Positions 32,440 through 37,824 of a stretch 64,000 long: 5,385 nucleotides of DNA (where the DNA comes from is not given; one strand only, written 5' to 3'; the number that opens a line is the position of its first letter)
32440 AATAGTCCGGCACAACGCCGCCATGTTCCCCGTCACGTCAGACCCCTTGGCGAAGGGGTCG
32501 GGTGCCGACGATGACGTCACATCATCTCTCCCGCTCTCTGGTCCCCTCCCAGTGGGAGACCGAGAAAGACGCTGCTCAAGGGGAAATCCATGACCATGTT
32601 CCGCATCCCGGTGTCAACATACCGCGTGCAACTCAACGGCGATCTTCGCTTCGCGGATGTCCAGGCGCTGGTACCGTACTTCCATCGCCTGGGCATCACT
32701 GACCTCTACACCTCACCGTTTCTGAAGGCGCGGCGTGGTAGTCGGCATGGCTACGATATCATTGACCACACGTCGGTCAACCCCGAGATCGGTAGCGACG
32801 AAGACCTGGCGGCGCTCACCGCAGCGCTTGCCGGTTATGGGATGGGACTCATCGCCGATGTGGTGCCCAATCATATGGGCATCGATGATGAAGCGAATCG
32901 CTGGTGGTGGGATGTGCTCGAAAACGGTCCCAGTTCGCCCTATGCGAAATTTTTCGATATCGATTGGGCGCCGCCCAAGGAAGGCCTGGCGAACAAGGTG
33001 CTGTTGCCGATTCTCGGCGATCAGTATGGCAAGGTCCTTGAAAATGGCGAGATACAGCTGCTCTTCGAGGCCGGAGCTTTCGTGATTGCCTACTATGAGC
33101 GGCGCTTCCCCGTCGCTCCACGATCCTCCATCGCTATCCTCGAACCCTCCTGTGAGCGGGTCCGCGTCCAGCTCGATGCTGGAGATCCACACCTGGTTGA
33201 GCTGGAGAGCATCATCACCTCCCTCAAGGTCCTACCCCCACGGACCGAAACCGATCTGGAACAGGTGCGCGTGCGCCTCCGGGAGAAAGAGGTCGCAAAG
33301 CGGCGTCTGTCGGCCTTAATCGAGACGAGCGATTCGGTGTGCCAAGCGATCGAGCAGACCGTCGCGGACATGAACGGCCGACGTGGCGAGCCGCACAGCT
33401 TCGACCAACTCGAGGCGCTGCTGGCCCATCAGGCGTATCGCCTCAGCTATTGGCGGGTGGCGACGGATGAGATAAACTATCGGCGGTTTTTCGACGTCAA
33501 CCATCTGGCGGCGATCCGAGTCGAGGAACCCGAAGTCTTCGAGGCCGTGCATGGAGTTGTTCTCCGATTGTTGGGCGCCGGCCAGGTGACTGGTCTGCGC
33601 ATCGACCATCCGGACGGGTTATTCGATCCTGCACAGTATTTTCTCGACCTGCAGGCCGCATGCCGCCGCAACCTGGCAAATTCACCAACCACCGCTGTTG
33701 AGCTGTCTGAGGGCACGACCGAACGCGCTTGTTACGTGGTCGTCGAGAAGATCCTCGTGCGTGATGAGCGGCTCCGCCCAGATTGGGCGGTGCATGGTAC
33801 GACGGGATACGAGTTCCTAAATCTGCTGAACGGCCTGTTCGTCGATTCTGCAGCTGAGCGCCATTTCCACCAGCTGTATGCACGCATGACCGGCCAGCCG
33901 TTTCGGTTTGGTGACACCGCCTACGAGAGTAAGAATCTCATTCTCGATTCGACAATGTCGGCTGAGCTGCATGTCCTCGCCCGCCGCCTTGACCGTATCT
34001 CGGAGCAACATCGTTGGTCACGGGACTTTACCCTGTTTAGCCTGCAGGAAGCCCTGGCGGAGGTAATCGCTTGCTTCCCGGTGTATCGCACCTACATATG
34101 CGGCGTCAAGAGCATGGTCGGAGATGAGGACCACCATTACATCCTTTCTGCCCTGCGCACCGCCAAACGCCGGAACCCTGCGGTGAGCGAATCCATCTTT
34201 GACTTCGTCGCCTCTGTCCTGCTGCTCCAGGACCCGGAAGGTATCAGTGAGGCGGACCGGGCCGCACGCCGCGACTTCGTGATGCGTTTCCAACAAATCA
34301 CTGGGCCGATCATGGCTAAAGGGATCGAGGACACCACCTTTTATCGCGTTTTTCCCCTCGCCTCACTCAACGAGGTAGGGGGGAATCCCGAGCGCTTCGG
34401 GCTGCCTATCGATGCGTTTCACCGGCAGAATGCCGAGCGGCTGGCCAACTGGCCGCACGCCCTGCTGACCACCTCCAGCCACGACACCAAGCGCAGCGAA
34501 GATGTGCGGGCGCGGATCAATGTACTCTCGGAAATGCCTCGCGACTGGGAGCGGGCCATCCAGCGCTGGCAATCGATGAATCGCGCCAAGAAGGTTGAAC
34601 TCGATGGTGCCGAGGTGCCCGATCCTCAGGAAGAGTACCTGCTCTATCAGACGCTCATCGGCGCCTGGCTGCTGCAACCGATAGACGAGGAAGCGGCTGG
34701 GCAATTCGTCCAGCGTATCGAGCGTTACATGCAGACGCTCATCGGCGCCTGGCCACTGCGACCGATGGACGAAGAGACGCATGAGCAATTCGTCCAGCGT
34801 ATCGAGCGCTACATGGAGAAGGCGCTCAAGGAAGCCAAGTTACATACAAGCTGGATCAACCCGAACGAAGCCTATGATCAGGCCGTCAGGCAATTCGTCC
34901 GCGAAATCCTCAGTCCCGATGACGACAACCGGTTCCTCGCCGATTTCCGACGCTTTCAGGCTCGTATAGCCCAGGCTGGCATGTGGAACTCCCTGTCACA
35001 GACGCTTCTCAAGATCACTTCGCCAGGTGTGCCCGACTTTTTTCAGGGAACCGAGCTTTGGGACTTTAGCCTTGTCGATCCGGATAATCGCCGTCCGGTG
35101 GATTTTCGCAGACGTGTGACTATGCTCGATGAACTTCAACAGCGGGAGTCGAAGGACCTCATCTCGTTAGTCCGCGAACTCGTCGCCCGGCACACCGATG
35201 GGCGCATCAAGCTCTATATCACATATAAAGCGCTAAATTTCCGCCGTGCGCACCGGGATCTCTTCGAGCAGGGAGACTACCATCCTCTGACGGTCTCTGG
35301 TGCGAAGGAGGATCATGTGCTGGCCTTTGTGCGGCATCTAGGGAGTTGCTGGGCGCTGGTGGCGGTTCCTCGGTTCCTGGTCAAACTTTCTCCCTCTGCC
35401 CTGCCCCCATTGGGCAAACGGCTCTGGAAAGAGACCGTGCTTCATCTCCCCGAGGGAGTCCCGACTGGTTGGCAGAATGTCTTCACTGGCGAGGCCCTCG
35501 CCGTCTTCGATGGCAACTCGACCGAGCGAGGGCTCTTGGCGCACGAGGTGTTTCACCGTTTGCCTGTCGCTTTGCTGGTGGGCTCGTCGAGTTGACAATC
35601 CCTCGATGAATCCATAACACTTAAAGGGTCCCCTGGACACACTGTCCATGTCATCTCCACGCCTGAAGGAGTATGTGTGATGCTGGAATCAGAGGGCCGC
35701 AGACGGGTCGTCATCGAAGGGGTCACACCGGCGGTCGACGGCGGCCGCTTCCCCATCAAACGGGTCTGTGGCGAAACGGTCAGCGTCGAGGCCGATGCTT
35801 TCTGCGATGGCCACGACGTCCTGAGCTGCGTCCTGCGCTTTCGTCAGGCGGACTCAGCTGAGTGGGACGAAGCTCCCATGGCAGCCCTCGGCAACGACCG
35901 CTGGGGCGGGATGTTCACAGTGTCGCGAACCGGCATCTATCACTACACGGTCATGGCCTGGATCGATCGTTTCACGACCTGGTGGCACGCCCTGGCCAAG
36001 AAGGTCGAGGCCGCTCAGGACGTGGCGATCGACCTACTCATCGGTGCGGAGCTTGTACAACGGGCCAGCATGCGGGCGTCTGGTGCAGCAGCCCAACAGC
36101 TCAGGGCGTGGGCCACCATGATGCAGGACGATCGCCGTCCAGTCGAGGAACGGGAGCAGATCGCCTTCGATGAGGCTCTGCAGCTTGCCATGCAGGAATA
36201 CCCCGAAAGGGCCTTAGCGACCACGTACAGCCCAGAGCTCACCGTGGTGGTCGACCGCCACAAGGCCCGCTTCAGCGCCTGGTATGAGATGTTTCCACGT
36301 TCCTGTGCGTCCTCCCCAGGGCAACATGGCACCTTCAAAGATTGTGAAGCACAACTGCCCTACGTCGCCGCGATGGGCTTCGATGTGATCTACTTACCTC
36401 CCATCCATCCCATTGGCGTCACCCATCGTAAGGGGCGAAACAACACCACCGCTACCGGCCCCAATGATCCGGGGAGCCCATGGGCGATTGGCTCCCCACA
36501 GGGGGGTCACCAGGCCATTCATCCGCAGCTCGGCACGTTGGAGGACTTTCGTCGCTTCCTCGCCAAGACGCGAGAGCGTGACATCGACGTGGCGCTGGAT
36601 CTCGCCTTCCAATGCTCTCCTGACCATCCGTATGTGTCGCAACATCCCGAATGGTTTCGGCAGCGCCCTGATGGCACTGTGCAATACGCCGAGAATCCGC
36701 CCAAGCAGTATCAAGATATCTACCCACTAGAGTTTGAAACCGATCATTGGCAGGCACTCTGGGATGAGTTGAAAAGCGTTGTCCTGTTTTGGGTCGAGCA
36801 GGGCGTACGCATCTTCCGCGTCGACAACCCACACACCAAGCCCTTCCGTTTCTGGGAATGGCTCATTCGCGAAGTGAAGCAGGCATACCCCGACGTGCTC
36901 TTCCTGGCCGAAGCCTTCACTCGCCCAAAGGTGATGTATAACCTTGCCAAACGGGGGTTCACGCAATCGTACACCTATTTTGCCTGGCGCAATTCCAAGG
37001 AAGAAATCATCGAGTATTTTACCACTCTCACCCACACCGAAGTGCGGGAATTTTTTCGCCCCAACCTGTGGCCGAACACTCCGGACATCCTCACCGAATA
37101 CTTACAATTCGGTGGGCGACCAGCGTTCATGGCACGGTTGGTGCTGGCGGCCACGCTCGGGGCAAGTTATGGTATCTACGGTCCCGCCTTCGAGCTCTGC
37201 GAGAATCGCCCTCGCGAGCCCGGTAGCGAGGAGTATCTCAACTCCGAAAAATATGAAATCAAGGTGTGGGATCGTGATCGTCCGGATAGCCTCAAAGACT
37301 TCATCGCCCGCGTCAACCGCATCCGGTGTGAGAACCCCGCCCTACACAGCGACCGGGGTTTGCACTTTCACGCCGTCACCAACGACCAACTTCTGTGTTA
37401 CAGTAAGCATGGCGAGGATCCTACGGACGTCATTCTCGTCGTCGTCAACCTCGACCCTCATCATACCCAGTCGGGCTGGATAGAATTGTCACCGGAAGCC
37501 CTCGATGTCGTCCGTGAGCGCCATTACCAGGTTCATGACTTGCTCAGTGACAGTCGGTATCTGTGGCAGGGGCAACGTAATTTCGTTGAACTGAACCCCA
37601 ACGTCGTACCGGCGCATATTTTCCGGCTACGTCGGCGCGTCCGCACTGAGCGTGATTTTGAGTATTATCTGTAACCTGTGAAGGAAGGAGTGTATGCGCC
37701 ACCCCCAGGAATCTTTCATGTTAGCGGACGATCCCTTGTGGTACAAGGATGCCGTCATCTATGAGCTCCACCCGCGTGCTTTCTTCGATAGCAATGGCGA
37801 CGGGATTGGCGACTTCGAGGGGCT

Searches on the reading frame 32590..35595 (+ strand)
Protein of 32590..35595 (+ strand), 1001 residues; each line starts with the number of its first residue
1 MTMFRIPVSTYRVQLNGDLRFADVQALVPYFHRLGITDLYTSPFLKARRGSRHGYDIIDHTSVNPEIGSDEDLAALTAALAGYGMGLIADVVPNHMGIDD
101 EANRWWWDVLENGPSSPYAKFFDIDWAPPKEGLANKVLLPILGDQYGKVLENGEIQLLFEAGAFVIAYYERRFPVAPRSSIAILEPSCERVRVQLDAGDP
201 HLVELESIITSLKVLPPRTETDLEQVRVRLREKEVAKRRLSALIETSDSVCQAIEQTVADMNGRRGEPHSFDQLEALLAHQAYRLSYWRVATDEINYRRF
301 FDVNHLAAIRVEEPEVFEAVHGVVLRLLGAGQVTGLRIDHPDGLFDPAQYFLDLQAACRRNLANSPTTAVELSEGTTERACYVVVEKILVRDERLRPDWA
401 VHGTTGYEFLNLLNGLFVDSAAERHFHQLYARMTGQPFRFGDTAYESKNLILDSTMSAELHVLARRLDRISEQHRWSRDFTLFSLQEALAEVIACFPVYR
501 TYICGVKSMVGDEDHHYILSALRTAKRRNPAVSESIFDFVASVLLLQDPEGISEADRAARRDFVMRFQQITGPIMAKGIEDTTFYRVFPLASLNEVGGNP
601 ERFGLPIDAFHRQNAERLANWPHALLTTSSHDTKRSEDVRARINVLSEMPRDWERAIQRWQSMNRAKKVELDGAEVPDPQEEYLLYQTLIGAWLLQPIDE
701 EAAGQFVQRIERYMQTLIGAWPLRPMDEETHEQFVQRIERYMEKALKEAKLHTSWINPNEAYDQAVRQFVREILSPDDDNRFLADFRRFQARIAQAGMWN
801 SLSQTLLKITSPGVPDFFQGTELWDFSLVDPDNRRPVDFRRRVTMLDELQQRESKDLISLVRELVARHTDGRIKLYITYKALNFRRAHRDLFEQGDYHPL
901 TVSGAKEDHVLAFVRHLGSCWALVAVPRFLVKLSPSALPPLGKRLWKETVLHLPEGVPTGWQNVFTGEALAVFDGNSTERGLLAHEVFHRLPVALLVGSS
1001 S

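Call 62: search_protein_families(library=pfam, proteins=[window:32590-35595:+], max_evalue=0.00001)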
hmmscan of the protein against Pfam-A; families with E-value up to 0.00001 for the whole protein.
window:32590-35595:+ (1001 aa): 1 family
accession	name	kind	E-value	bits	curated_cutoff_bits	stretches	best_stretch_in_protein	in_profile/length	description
PF00128.31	Alpha-amylase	-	2.6e-19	70.3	22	1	28-131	25-121/446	Alpha amylase, catalytic domain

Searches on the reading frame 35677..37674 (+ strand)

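Call 63: search_protein_families(library=pfam, proteins=[window:35677-37674:+], max_evalue=0.00001)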
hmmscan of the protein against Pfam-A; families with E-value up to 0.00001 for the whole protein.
window:35677-37674:+ (665 aa): 3 families
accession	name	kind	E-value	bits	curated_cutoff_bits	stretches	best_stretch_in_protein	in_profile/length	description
PF11896.14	GlgE_dom_N_S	-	7.5e-61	206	25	1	9-194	1-179/179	Alpha-1,4-glucan:maltose-1-phosphate maltosyltransferase, domain N/S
PF21702.3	GLGE_C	-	3.9e-32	110.8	27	1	564-651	1-87/87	GLGE, C-terminal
PF00128.31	Alpha-amylase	-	1.8e-09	37.8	22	1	206-347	3-112/446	Alpha amylase, catalytic domain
